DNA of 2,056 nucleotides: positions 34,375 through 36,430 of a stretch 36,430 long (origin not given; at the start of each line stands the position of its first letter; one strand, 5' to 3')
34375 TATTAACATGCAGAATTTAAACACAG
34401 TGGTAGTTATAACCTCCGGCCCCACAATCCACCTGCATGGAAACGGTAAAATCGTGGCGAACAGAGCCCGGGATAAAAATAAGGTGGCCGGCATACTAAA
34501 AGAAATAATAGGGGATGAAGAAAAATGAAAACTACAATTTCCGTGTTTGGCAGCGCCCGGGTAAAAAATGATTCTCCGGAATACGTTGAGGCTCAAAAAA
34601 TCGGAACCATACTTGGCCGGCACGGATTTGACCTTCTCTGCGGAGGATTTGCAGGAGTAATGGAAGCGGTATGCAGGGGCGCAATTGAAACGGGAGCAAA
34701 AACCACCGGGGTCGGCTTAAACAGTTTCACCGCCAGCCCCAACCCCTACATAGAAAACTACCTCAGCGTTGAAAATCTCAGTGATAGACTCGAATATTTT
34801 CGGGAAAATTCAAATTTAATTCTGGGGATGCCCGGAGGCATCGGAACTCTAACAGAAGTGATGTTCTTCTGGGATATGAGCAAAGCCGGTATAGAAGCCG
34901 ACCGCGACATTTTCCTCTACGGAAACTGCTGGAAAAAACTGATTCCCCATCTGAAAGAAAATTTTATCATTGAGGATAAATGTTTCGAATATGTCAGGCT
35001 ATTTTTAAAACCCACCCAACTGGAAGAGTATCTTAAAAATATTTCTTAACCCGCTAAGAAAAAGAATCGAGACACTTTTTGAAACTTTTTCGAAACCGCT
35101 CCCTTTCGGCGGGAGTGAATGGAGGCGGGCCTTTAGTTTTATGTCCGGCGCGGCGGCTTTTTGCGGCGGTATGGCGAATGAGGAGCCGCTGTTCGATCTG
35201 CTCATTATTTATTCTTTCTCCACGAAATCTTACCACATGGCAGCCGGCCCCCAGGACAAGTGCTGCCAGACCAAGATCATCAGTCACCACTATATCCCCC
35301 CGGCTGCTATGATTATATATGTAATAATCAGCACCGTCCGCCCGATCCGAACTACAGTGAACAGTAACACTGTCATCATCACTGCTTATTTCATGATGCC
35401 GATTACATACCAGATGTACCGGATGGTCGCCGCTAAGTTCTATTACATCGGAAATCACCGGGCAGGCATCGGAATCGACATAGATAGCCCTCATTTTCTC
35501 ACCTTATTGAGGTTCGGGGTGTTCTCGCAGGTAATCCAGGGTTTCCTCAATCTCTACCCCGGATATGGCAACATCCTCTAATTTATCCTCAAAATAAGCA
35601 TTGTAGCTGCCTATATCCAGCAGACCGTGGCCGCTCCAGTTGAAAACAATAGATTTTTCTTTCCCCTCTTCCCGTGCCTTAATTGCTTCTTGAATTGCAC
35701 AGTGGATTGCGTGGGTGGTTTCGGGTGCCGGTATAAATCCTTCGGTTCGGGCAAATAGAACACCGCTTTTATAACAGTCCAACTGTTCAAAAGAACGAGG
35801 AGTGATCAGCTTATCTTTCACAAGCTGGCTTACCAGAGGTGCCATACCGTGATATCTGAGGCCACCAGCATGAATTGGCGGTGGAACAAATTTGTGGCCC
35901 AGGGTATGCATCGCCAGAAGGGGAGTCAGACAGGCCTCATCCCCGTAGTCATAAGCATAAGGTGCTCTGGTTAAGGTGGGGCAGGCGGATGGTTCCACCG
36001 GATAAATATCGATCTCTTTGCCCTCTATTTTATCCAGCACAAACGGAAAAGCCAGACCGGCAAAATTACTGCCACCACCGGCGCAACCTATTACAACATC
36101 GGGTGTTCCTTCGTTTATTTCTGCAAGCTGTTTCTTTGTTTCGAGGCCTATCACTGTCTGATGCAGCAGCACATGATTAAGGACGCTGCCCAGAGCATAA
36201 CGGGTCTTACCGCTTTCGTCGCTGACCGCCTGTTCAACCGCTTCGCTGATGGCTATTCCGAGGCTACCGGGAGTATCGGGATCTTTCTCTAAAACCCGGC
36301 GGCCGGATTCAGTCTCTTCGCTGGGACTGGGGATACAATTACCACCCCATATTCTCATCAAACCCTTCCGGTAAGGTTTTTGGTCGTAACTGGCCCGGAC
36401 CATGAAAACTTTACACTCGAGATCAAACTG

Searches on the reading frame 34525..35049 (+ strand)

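Call 33: search_protein_families(library=pfam, proteins=[window:34525-35049:+])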
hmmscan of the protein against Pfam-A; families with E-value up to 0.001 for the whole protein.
window:34525-35049:+ (174 aa): 2 families
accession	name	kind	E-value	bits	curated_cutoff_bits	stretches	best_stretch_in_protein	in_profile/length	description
PF18306.6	LDcluster4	-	9e-16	58.3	26.3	1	2-121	1-119/151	SLOG cluster4 family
PF03641.19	Lysine_decarbox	-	2.5e-12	47.6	27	1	46-165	1-126/131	Possible lysine decarboxylase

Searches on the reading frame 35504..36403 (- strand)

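Call 33: search_protein_families(library=pfam, proteins=[window:35504-36403:-])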
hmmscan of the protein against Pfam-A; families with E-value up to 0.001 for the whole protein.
window:35504-36403:- (299 aa): 1 family
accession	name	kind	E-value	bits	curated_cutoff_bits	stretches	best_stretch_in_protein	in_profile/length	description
PF00291.31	PALP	-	6.9e-15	55.6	35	1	8-258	89-295/295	Pyridoxal-phosphate dependent enzyme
